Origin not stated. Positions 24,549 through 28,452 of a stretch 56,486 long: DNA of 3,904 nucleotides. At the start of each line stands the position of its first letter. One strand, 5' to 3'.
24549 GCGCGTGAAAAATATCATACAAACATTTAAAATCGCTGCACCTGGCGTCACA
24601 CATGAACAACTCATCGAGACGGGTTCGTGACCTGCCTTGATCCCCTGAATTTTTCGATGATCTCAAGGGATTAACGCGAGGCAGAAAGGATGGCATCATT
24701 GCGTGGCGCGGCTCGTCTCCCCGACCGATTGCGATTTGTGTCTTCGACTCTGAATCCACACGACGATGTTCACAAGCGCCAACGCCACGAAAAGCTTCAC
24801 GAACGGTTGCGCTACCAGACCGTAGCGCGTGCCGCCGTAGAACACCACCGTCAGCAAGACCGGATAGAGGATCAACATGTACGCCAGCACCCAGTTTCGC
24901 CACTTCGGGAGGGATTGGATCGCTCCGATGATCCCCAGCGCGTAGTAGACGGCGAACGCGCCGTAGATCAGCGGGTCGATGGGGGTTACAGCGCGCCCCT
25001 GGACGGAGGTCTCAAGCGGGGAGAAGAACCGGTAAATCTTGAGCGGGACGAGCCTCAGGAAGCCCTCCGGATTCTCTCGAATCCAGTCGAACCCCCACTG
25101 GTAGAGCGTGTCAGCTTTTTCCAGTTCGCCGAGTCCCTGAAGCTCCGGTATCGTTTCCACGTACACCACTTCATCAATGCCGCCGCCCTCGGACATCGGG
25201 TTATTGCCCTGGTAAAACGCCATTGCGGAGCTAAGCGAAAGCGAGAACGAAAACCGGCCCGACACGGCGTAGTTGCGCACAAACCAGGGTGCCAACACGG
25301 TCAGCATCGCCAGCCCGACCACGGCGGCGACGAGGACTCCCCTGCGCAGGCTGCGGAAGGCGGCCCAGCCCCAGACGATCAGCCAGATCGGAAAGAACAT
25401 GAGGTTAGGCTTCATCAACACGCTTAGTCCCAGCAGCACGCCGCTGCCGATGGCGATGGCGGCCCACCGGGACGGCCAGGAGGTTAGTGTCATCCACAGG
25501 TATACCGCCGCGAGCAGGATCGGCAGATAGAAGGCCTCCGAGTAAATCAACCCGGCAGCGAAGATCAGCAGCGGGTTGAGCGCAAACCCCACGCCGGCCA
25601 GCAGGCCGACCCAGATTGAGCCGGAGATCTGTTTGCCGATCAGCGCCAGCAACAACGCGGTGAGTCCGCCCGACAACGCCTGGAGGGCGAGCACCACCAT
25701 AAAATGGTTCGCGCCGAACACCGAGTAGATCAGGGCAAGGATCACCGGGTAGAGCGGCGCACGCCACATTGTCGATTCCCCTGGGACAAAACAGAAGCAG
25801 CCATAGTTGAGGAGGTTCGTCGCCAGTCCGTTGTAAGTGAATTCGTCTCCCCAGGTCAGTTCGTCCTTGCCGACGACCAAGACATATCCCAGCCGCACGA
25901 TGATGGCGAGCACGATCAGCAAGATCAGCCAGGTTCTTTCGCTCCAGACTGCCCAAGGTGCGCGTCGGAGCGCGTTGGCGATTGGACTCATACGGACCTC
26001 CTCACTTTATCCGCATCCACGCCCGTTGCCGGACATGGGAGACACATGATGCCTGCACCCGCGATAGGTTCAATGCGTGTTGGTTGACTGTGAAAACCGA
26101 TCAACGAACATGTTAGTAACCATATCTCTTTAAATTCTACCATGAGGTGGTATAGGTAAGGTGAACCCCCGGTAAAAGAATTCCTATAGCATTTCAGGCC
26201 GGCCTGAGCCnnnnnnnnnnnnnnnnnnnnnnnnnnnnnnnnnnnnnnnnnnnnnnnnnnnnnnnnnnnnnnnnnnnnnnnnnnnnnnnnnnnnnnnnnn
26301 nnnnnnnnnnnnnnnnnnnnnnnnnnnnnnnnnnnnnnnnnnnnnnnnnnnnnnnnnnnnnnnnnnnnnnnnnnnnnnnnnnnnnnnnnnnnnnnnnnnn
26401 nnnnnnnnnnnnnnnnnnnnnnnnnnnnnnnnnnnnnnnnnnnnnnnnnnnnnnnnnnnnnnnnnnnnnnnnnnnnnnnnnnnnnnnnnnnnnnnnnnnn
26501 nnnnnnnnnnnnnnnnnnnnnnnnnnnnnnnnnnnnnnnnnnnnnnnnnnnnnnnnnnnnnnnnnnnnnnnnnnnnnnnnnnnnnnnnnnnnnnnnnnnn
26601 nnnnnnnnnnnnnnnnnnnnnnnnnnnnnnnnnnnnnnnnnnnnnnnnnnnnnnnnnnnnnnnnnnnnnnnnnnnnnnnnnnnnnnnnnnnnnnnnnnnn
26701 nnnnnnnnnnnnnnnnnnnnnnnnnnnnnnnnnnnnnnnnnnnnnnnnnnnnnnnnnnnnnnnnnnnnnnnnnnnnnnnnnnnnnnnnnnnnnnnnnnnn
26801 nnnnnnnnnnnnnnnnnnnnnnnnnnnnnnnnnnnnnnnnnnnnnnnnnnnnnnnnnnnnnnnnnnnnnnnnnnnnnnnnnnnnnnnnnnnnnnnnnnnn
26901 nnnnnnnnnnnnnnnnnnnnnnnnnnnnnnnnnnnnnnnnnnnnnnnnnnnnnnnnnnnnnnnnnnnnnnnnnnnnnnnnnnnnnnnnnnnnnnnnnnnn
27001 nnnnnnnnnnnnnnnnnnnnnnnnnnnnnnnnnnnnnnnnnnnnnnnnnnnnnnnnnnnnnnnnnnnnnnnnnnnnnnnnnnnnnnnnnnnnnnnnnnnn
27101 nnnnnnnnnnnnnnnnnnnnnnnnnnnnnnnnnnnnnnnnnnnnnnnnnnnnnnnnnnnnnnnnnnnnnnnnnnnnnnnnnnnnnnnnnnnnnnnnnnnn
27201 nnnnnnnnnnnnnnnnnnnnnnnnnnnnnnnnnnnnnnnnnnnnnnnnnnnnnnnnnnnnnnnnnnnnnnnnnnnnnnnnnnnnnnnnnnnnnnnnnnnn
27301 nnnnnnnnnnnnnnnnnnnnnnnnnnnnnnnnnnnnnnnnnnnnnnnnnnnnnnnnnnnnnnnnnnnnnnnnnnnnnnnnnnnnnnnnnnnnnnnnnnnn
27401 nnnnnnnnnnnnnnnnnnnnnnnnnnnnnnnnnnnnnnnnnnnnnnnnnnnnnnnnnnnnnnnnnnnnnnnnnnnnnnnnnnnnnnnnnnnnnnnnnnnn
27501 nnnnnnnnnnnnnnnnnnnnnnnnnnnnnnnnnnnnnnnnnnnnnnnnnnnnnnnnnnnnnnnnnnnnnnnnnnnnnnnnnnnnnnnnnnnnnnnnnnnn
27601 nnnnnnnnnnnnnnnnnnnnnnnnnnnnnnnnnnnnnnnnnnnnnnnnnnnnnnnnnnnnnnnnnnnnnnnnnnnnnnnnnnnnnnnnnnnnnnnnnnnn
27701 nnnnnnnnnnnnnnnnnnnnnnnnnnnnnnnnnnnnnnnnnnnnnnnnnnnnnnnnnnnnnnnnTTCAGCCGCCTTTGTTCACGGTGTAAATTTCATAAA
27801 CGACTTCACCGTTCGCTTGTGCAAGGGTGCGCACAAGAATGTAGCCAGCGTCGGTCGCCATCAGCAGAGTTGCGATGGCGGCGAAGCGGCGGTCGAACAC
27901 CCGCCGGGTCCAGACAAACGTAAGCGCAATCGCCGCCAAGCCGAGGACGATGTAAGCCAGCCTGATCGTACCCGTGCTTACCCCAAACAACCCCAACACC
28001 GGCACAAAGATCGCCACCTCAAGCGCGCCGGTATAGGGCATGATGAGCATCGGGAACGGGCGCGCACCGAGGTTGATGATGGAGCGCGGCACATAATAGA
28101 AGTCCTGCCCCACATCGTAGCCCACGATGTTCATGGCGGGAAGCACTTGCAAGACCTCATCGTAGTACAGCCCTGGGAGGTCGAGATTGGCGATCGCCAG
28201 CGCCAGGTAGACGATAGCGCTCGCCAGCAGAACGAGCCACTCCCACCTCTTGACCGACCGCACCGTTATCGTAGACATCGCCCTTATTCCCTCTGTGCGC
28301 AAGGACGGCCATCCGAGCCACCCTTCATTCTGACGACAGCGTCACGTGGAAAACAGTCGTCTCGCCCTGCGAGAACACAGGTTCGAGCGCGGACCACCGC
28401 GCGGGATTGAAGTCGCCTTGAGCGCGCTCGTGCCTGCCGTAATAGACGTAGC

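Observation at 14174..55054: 41-kb, 31-gene single-strand glycan supercluster that merges three assembly logics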

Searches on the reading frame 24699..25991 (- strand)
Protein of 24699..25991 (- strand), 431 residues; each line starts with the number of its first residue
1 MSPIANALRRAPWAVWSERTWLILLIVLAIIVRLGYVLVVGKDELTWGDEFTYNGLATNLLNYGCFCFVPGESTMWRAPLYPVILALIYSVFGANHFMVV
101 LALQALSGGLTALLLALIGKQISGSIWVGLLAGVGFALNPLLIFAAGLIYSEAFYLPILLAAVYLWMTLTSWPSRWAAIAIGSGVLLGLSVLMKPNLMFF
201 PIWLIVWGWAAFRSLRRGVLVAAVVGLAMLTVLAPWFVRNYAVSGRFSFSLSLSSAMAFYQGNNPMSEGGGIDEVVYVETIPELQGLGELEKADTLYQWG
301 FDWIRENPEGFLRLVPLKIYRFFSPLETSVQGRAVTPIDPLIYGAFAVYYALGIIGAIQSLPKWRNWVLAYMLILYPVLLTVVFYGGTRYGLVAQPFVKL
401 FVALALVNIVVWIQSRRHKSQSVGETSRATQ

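Call 4: search_protein_families(library=pfam, proteins=[window:24699-25991:-], max_evalue=0.01)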
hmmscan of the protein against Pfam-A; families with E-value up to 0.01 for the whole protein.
window:24699-25991:- (431 aa): 0 families

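Call 12: search_protein_families(library=ncbifam, proteins=[window:24699-25991:-], max_evalue=0.1)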
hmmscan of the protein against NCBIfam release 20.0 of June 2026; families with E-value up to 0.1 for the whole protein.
window:24699-25991:- (431 aa): 0 families

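Call 13: search_protein_families(library=pfam, proteins=[window:24699-25991:-], max_evalue=10)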
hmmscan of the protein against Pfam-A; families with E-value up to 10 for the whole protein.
window:24699-25991:- (431 aa): 1 family
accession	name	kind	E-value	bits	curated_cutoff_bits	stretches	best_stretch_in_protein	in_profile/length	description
PF02366.24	PMT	-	0.3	11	22.7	1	100-236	85-230/245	Dolichyl-phosphate-mannose-protein mannosyltransferase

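Call 17: search_solved_structures(query=window:24699-25991:-, max_evalue=10)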
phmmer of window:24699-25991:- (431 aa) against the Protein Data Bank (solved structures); distinct sequences matched with E-value up to 10: 2.
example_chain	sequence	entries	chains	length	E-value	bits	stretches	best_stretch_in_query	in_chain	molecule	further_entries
1jp5_A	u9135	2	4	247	0.78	11.6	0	244-268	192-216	single-chain Fv fragment 1696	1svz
2eqs_A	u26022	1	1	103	2.1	10.2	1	44-78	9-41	ATP-dependent RNA helicase DHX8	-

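Call 65: search_protein_representatives(protein=window:24699-25991:-)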
Query: 431 residues. Proteins with E-value up to 0.001 (for the whole library): 11282; up to 1e-10: 4085; up to 1e-30: 85. The best 150 are listed.
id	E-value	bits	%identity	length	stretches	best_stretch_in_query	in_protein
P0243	7.7e-117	407.2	52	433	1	23-405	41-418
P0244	2.1e-92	326.7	43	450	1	8-416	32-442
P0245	1.6e-85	303.9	40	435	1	14-419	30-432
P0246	2.8e-84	299.8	39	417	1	22-418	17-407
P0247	1.0e-76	274.9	41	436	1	20-423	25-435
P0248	3.5e-56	207.3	48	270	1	15-219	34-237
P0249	3.8e-54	200.6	42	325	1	126-413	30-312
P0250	6.9e-47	176.6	36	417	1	25-408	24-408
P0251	1.8e-45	171.9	31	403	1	15-419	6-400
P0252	4.3e-44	167.4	34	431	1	25-409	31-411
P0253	1.2e-43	166.0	32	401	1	21-415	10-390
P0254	3.0e-43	164.6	31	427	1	21-423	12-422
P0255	4.4e-42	160.8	51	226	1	17-207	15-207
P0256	9.9e-42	159.6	31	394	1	22-413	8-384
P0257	1.3e-41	159.2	32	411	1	21-406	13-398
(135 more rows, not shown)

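Call 67: search_protein_families(library=pfam, alignment_id=A3, max_evalue=0.001)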
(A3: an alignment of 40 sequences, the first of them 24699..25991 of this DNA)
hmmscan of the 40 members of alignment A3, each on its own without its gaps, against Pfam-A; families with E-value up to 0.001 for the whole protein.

A. member 1, window:24699-25991:- (431 aa): 0 families

B. families by the number of members that match (of 40 scanned): 5 families
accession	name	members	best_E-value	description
PF13231.12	PMT_2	38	3.1e-22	Dolichyl-phosphate-mannose-protein mannosyltransferase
PF02366.24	PMT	7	5.5e-10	Dolichyl-phosphate-mannose-protein mannosyltransferase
PF03901.23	Glyco_transf_22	5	1.4e-08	Alg9-like mannosyltransferase family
PF02516.20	STT3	1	8.5e-08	Oligosaccharyl transferase STT3, N-terminal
PF09913.15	DUF2142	1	2.4e-05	Predicted membrane protein (DUF2142)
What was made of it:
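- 24696..25991 (-): 431-aa GT-C glycosyltransferase of the PMT_2 kind (accessory segment). 38 of 40 homologues match PF13231 (call 67).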

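Call 68: search_solved_structures(query=A3, max_evalue=1)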
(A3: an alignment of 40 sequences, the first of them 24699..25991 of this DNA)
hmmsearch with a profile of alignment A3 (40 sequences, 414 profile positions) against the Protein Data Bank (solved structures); distinct sequences matched with E-value up to 1: 3.
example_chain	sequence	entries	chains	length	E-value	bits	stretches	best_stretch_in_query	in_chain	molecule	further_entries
3waj_A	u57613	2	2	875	0.00057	21.7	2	88-226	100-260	Transmembrane oligosaccharyl transferase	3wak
5gmy_A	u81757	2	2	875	0.00057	21.7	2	88-226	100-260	Transmembrane oligosaccharyl transferase, putative | Dolichyl-phosphooligosaccharide-protein glycotransferase 3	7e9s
9dlf_C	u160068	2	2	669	0.15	13.7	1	150-217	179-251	Arabinosyltransferase AftB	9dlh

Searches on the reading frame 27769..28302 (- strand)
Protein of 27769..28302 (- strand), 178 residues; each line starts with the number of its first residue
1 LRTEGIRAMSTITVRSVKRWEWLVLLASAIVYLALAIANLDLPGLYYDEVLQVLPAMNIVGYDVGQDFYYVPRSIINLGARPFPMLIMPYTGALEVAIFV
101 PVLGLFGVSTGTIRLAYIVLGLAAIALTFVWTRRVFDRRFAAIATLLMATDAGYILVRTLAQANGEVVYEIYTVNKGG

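Call 5: search_protein_families(library=pfam, proteins=[window:27769-28302:-], max_evalue=0.01)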
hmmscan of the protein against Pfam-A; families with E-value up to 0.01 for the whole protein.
window:27769-28302:- (178 aa): 1 family
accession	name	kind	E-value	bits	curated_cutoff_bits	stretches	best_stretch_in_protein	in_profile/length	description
PF13231.12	PMT_2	-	0.0012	19.6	26.1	1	103-158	14-69/160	Dolichyl-phosphate-mannose-protein mannosyltransferase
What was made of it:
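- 27766..28302 (-): Truncated GT-C gene (N-terminal 170-178 aa of a PMT_2 protein). PMT_2 E 0.0012 (call 5).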

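Call 12: search_protein_families(library=ncbifam, proteins=[window:27769-28302:-], max_evalue=0.1)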
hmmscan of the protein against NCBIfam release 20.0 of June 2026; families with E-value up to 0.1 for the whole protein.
window:27769-28302:- (178 aa): 1 family
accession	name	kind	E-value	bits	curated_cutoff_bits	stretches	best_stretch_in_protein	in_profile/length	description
TIGR04154.1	archaeo_STT3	subfamily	0.0087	14.4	450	1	102-162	83-147/831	oligosaccharyl transferase, archaeosortase A system-associated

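Call 13: search_protein_families(library=pfam, proteins=[window:27769-28302:-], max_evalue=10)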
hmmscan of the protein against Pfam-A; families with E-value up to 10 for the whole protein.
window:27769-28302:- (178 aa): 3 families
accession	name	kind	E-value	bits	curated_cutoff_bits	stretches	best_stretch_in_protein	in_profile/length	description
PF13231.12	PMT_2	-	0.0012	19.6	26.1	1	103-158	14-69/160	Dolichyl-phosphate-mannose-protein mannosyltransferase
PF08285.16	DPM3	-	0.13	13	25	1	23-60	9-46/90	Dolichol-phosphate mannosyltransferase subunit 3 (DPM3)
PF02366.24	PMT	-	0.29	11.1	22.7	1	106-161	78-134/245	Dolichyl-phosphate-mannose-protein mannosyltransferase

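Call 45: find_homologous_proteins(query=window:27769-28302:-, max_evalue=0.001)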
Query window:27769-28302:- (178 aa): 2 proteins with E <= 0.001 among 472 candidates.
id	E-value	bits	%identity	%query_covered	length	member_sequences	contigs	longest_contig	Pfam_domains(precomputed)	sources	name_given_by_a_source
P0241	1.2e-101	356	100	96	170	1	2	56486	-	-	-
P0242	5.7e-38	149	55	80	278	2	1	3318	PF13231.13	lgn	-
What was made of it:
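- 27766..28302 (-): The only homologue, P0242, carries PF13231 (call 45).
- Tried and rejected: Its one homologue is a different PMT_2 protein (call 45).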
